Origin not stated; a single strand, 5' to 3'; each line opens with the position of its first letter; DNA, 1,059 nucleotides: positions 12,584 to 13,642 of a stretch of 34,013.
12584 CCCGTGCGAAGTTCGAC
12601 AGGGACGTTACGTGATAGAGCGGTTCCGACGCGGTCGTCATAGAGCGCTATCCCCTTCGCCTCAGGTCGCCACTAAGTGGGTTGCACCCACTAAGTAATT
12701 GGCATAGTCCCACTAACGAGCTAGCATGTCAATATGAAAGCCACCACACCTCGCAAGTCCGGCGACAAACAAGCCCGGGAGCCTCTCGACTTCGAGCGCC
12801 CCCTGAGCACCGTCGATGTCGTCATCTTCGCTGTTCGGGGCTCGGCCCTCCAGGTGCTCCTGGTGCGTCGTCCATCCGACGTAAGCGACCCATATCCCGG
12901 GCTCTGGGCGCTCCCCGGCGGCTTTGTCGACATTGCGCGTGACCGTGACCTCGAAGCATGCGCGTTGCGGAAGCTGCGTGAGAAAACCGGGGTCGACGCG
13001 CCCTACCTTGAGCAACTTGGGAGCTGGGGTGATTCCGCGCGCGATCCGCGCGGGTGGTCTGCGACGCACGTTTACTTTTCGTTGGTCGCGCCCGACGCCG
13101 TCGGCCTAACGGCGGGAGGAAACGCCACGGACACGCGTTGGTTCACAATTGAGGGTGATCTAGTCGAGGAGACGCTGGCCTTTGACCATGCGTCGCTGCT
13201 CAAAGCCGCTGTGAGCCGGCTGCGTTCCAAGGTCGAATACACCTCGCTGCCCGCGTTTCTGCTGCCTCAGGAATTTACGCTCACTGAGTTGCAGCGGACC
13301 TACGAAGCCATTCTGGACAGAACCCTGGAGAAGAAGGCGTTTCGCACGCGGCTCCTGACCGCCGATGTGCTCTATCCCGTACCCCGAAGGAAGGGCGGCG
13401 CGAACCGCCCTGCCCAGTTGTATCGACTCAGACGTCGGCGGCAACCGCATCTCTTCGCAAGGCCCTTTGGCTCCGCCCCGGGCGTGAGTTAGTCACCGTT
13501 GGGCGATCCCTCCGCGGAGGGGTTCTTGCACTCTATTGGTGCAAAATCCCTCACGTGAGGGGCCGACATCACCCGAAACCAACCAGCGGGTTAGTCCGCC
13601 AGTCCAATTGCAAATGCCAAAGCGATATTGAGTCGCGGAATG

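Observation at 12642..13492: NrtR-like Nudix-wHTH regulator with an inactivated Nudix box, divergent from the rSAM operon, with palindrome and triple repeat over the candidate promoter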

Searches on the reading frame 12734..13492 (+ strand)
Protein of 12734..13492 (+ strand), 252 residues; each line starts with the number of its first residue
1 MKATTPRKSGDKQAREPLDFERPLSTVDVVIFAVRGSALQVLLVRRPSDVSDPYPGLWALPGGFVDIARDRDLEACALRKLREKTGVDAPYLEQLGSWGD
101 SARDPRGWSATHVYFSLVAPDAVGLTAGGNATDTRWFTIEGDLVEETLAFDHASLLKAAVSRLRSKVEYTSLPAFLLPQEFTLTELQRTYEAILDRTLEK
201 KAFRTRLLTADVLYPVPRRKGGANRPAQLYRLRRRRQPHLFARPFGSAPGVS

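Call 3: search_protein_families(library=pfam, proteins=[window:12734-13492:+], max_evalue=0.01)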
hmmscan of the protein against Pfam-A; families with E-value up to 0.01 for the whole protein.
window:12734-13492:+ (252 aa): 3 families
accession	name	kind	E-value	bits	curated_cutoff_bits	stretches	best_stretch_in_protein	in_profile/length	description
PF21906.2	NrtR_WHD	-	2.5e-20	72.8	27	1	174-232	2-61/61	NrtR DNA-binding winged helix domain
PF00293.34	NUDIX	-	3.6e-16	59.8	21.1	1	27-154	4-129/134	NUDIX domain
PF19368.5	AraR_C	-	1.1e-05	26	23.8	1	176-233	8-67/82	AraR C-terminal winged HTH domain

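Call 4: search_protein_families(library=ncbifam, proteins=[window:12734-13492:+], max_evalue=0.01)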
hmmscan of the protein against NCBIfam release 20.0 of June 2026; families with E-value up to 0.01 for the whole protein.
window:12734-13492:+ (252 aa): 9 families
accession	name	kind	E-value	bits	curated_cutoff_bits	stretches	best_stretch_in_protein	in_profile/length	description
NF050029.2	TransRepNtr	equivalog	2.3e-68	230.3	400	1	18-236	15-229/245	ADPR responsive transcriptional repressor NtrR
NF003788.0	PRK05379.1-5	equivalog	1e-11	44.8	354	1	29-157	214-345/351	bifunctional nicotinamide-nucleotide adenylyltransferase/Nudix hydroxylase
NF003787.0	PRK05379.1-4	equivalog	1.5e-10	40.6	449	1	26-137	210-319/346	bifunctional nicotinamide-nucleotide adenylyltransferase/Nudix hydroxylase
NF003790.0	PRK05379.2-2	equivalog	1.6e-09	37.4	403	1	22-156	211-347/354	bifunctional nicotinamide mononucleotide adenylyltransferase/ADP-ribose pyrophosphatase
NF003791.0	PRK05379.2-3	equivalog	2.1e-09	37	409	1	31-162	205-339/340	bifunctional nicotinamide-nucleotide adenylyltransferase/Nudix hydroxylase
NF003786.0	PRK05379.1-2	equivalog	1.5e-08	34.2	397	1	29-155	219-347/354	bifunctional nicotinamide-nucleotide adenylyltransferase/Nudix hydroxylase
NF006530.0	PRK08999.1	equivalog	3e-05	23.2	245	1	25-91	4-66/315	Nudix family hydrolase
NF003785.0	PRK05379.1-1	equivalog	0.0068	15.6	418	1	24-96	203-265/347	bifunctional nicotinamide-nucleotide adenylyltransferase/Nudix hydroxylase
NF007834.0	PRK10546.1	equivalog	0.0073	16.1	156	1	27-91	4-63/135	pyrimidine (deoxy)nucleoside triphosphate diphosphatase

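Call 11: find_homologous_proteins(query=window:12734-13492:+, max_evalue=1e-20)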
Query window:12734-13492:+ (252 aa): 7365 proteins with E <= 1e-20 among 8000 candidates; the best 120 are listed.
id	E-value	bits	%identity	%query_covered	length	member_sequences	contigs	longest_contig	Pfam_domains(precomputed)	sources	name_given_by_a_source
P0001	2.6e-163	559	100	100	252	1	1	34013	PF21906.3,PF19368.6,PF00293.35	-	-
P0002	2.7e-125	435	79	98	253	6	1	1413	PF21906.3,PF19368.6,PF00293.35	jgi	-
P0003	1.1e-115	403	76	93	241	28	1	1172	PF21906.3,PF19368.6,PF00293.35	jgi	jgi:8-oxo-dGTP diphosphatase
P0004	8.6e-115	401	77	92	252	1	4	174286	PF21906.3,PF19368.6,PF00293.35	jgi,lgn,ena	jgi:ADP-ribose pyrophosphatase YjhB (NUDIX family)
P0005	2.3e-113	396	76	92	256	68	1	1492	PF21906.3,PF19368.6,PF00293.35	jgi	jgi:8-oxo-dGTP diphosphatase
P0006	3.4e-113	395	73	98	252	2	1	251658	PF21906.3,PF19368.6,PF00293.35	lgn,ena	-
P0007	6.2e-113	394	76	92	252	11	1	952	PF21906.3,PF19368.6,PF00293.35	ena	-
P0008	2.6e-112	392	76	92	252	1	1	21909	PF21906.3,PF19368.6,PF00293.35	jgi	jgi:ADP-ribose pyrophosphatase YjhB (NUDIX family)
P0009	3.4e-112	392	73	93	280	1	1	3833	PF21906.3,PF19368.6,PF00293.35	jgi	jgi:8-oxo-dGTP diphosphatase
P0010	4.5e-112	392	74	93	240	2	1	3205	PF21906.3,PF19368.6,PF00293.35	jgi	jgi:8-oxo-dGTP diphosphatase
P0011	7.9e-112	391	71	99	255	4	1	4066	PF21906.3,PF19368.6,PF00293.35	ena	-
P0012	1.3e-111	390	74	92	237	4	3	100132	PF21906.3,PF19368.6,PF00293.35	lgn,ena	-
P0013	1.4e-111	390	71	98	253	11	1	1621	PF21906.3,PF00293.35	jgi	jgi:8-oxo-dGTP diphosphatase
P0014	2.0e-111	390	73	92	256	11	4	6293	PF21906.3,PF19368.6,PF00293.35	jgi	jgi:ADP-ribose pyrophosphatase YjhB (NUDIX family)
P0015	9.0e-111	387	73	92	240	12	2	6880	PF21906.3,PF19368.6,PF00293.35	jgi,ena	jgi:8-oxo-dGTP diphosphatase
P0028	3.1e-109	382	72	92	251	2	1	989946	PF21906.3,PF00293.35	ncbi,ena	-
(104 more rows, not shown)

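Call 16: find_encoding_contigs(protein=P0004, flank=6000, max_places=3)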
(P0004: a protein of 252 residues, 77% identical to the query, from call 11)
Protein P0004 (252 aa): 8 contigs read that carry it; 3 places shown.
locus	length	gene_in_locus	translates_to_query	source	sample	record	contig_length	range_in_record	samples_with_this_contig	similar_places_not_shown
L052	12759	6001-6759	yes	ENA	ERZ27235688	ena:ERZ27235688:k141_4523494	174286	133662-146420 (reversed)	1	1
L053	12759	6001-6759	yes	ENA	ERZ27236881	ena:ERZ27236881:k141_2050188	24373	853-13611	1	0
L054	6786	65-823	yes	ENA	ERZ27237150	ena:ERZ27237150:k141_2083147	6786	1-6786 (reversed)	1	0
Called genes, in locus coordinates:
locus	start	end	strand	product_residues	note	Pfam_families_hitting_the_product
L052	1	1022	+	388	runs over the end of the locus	PF06187:DUF993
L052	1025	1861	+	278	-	PF01261:AP_endonuc_2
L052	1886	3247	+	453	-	PF00171:Aldedh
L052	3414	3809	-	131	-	PF02627:CMD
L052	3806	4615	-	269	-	PF04199:Cyclase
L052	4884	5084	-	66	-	-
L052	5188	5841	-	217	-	PF06912:DUF1275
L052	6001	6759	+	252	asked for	PF00293:NUDIX, PF19368:WHD_AraR (weak), PF21906:WHD_NrtR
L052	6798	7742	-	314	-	-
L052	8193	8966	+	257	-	-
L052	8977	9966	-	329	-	PF12146:Hydrolase_4, PF00561:Abhydrolase_1 (weak), PF12697:Abhydrolase_6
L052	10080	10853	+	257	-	PF13618:Gluconate_2-dh3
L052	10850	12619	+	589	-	PF00732:GMC_oxred_N, PF05199:GMC_oxred_C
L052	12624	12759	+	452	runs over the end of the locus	PF00034:Cytochrom_C, PF13442:Cytochrome_CBB3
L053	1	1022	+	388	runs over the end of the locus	PF06187:DUF993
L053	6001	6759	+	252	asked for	PF00293:NUDIX, PF19368:WHD_AraR (weak), PF21906:WHD_NrtR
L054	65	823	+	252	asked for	PF00293:NUDIX, PF19368:WHD_AraR (weak), PF21906:WHD_NrtR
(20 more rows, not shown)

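Call 17: find_encoding_contigs(protein=P0006, flank=6000, max_places=3)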
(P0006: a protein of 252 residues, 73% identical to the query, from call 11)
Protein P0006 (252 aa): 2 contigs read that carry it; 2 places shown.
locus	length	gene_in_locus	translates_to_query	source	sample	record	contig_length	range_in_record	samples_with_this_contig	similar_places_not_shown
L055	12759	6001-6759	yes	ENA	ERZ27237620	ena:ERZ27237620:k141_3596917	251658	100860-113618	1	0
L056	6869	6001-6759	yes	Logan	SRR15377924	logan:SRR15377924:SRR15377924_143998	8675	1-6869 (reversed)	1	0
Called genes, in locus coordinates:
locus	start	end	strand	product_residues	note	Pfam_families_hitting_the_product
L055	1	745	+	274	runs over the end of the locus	PF01261:AP_endonuc_2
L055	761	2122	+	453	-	PF00171:Aldedh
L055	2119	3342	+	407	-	PF00083:Sugar_tr, PF07690:MFS_1, PF00083:Sugar_tr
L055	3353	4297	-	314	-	-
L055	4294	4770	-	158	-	PF19649:DUF6152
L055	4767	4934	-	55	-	-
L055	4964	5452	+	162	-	PF20349:DUF6644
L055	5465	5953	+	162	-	PF20349:DUF6644 (weak)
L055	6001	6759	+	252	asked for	PF00293:NUDIX, PF19368:WHD_AraR (weak), PF21906:WHD_NrtR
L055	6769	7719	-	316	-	-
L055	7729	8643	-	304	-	PF12852:Cupin_6, PF02311:AraC_binding (weak), PF00165:HTH_AraC (faint), PF12833:HTH_18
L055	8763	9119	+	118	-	PF02627:CMD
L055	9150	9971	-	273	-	PF12974:Phosphonate-bd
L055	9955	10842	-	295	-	PF00487:FA_desaturase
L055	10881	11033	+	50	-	-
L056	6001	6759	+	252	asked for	PF00293:NUDIX, PF19368:WHD_AraR (weak), PF21906:WHD_NrtR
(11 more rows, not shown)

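Call 18: find_encoding_contigs(protein=P0028, flank=6000, max_places=3)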
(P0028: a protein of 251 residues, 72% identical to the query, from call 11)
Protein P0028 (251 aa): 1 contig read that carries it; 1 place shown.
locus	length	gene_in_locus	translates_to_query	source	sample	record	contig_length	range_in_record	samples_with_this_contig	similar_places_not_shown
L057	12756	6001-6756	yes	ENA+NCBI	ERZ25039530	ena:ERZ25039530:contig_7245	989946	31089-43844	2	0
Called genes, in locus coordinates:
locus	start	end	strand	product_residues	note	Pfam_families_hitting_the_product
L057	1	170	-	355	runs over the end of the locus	PF03193:RsgA_GTPase, PF01926:MMR_HSR1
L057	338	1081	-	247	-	PF00589:Phage_integrase (faint)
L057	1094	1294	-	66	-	-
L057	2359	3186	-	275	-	-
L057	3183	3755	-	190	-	-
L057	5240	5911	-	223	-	-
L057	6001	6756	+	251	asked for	PF00293:NUDIX, PF21906:WHD_NrtR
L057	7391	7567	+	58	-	-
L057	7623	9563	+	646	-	PF02463:SMC_N, PF13304:AAA_21 (faint), PF13476:AAA_23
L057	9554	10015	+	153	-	-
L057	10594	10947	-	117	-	-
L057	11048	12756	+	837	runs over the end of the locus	PF00486:Trans_reg_C, PF03781:FGE-sulfatase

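Call 23: search_solved_structures(query=window:12734-13492:+, max_evalue=0.001, show_alignments=3)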
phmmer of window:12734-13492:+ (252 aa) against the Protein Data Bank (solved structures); distinct sequences matched with E-value up to 0.001: 9.
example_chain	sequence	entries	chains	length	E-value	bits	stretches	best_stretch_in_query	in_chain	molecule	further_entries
3gz5_A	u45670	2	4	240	1e-46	162.7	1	16-243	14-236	MutT/nudix family protein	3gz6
3gz8_A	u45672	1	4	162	5e-31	111.4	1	16-168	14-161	MutT/nudix family protein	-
2fml_A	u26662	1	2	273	2.1e-25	93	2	16-151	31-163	MutT/nudix family protein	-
5bs6_A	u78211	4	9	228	4.4e-21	78.8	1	27-234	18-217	transcriptional regulator AraR | transcriptional factor AraR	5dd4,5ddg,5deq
3i9x_A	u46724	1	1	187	6.7e-16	61.8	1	37-165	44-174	mutT/nudix family protein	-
2yyh_A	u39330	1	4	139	3e-09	40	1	21-156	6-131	8-OXO-dGTPase domain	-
7q91_A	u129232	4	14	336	1.5e-08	37.8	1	149-234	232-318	NADQ transcription factor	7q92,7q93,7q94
2qjo_A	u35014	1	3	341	7.2e-07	32.2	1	30-162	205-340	Bifunctional NMN adenylyltransferase/Nudix hydrolase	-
3q1p_A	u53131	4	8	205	0.0005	23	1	50-125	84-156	Phosphohydrolase (MutT/nudix family protein)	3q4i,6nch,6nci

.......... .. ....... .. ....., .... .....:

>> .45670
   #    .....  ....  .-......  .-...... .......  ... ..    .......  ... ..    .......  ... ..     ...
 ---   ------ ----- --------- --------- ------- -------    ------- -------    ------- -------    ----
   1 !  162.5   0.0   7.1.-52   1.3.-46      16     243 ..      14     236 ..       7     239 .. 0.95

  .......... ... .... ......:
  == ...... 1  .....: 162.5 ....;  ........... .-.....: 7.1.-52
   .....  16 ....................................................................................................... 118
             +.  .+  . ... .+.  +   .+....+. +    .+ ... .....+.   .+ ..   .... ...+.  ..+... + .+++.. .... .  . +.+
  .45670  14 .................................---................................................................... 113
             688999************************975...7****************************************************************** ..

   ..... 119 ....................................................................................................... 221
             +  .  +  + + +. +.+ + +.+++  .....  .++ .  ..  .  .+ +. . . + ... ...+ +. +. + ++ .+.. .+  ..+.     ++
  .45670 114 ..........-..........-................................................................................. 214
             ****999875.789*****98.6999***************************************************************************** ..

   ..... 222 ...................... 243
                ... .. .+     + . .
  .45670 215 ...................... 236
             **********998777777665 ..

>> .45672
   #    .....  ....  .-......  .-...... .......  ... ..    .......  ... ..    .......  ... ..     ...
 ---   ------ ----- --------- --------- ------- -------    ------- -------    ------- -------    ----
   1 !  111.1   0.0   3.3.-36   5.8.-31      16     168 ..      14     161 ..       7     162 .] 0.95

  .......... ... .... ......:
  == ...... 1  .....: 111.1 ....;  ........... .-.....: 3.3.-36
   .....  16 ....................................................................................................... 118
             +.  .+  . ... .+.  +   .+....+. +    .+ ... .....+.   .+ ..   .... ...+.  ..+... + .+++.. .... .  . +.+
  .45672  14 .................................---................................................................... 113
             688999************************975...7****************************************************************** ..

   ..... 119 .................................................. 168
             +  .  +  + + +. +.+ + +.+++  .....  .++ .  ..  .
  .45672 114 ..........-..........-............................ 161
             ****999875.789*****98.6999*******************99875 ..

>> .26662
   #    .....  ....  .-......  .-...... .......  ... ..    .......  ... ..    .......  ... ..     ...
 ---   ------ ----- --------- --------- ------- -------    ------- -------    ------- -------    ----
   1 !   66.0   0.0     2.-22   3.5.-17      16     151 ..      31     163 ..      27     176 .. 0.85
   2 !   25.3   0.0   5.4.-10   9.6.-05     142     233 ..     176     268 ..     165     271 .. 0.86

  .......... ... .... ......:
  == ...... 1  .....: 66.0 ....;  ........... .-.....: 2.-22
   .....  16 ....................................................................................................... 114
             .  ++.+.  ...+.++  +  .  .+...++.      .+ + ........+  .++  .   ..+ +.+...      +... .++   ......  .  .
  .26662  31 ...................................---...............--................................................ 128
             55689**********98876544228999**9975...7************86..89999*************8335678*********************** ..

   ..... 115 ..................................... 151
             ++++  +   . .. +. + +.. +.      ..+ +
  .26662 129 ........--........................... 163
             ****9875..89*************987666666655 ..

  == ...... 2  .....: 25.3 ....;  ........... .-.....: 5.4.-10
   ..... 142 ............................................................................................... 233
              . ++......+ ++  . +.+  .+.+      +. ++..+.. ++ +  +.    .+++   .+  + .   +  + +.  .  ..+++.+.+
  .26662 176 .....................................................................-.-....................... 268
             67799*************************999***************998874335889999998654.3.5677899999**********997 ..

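Call 45: find_related_loci(query=window:12734-13492:+, collection=metagenome_contigs, flank=4000)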
Query window:12734-13492:+ (252 aa) in metagenome_contigs; peptide patterns used: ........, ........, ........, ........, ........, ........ (x = any residue, [..] = any of these).
462 stretches matched a pattern; 312 encode a relative of the query (tblastn E <= 1e-3); the best 80 are kept; 80 distinct loci.
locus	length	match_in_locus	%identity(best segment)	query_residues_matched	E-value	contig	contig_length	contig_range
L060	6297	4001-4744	79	1-248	4e-130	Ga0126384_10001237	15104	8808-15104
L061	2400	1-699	82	16-248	3e-133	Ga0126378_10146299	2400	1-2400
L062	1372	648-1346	73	16-248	3e-123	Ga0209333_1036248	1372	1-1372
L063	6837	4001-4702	74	18-250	5e-114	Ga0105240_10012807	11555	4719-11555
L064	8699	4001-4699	73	16-248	3e-113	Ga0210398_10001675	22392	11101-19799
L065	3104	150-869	72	9-248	8e-116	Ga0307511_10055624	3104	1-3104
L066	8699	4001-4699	73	16-248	9e-113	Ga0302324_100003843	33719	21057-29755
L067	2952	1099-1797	73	16-248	2e-116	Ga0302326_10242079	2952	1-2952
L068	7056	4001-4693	72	18-248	1e-111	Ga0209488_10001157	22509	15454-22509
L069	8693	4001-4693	72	18-248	2e-111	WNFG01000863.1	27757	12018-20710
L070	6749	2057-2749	72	18-248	1e-111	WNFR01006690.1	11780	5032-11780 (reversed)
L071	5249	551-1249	71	16-248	7e-112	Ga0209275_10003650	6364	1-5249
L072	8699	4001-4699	75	16-248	1e-111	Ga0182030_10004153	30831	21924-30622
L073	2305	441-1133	72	18-248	6e-116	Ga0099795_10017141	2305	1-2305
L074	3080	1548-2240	73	18-248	2e-113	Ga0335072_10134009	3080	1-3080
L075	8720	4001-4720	73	9-248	7e-117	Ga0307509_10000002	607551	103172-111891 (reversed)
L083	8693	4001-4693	70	18-248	6e-108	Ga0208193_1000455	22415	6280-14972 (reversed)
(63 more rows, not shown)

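Call 51: search_protein_families(library=pfam, proteins=[L083:2832-3875:-, L083:1913-2845:-, L083:1107-1838:-, L052:6798-7742:-], max_evalue=0.01)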
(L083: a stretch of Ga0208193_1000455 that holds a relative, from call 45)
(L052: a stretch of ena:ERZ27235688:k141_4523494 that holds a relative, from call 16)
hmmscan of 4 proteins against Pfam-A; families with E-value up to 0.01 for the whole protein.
L083:2832-3875:- (347 aa): 1 family
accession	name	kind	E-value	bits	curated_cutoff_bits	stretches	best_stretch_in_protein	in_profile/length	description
PF01145.31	Band_7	-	1.3e-14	55.1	23.6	1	8-187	2-166/176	SPFH domain / Band 7 family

L083:1913-2845:- (310 aa): 0 families

L083:1107-1838:- (243 aa): 1 family
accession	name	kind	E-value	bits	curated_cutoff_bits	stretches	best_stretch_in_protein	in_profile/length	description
PF06736.16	TMEM175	-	1.7e-17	64.1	25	1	40-120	1-86/88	Endosomal/lysosomal potassium channel TMEM175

L052:6798-7742:- (314 aa): 1 family
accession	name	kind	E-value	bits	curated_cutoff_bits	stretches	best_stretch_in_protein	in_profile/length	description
PF13249.12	SQHop_cyclase_N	-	0.00058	19.6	26.2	0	250-283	41-74/291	Squalene-hopene cyclase N-terminal domain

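Call 52: search_solved_structures(query=L083:1913-2845:-, max_evalue=1)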
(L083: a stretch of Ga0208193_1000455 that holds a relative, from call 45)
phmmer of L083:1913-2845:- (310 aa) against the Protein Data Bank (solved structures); distinct sequences matched with E-value up to 1: 2.
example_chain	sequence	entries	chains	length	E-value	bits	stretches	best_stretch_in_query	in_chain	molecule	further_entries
7r4j_A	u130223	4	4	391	9.2e-06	28.5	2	160-239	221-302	NAD kinase 2, mitochondrial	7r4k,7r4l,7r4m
7n29_A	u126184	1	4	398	9.8e-06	28.4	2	160-239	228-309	NAD kinase 2, mitochondrial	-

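Call 53: search_protein_families(library=ncbifam, proteins=[L083:1913-2845:-, L083:2832-3875:-], max_evalue=0.1)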
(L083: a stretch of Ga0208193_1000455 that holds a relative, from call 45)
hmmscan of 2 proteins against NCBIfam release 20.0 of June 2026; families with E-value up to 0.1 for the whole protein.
L083:1913-2845:- (310 aa): 3 families
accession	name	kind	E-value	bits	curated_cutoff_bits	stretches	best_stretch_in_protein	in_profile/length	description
NF003406.0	PRK04761.1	equivalog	7.1e-05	22.1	211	1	82-205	35-159/257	NAD kinase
NF010677.0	PRK14075.1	equivalog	0.00013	21.6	260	1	84-208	43-164/257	NAD(+) kinase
NF002521.0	PRK01911.1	equivalog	0.00098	18.6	309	1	32-208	16-193/292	NAD kinase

L083:2832-3875:- (347 aa): 0 families

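Call 80: search_protein_families(library=pfam, proteins=[L075:2991-3881:-], max_evalue=0.001)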
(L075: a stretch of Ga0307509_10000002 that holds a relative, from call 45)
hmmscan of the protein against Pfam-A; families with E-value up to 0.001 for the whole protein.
L075:2991-3881:- (297 aa): 1 family
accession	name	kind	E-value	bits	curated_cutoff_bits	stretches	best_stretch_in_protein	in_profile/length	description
PF03747.19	ADP_ribosyl_GH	-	2.6e-77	260.7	26.2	1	5-273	1-287/287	ADP-ribosylglycohydrolase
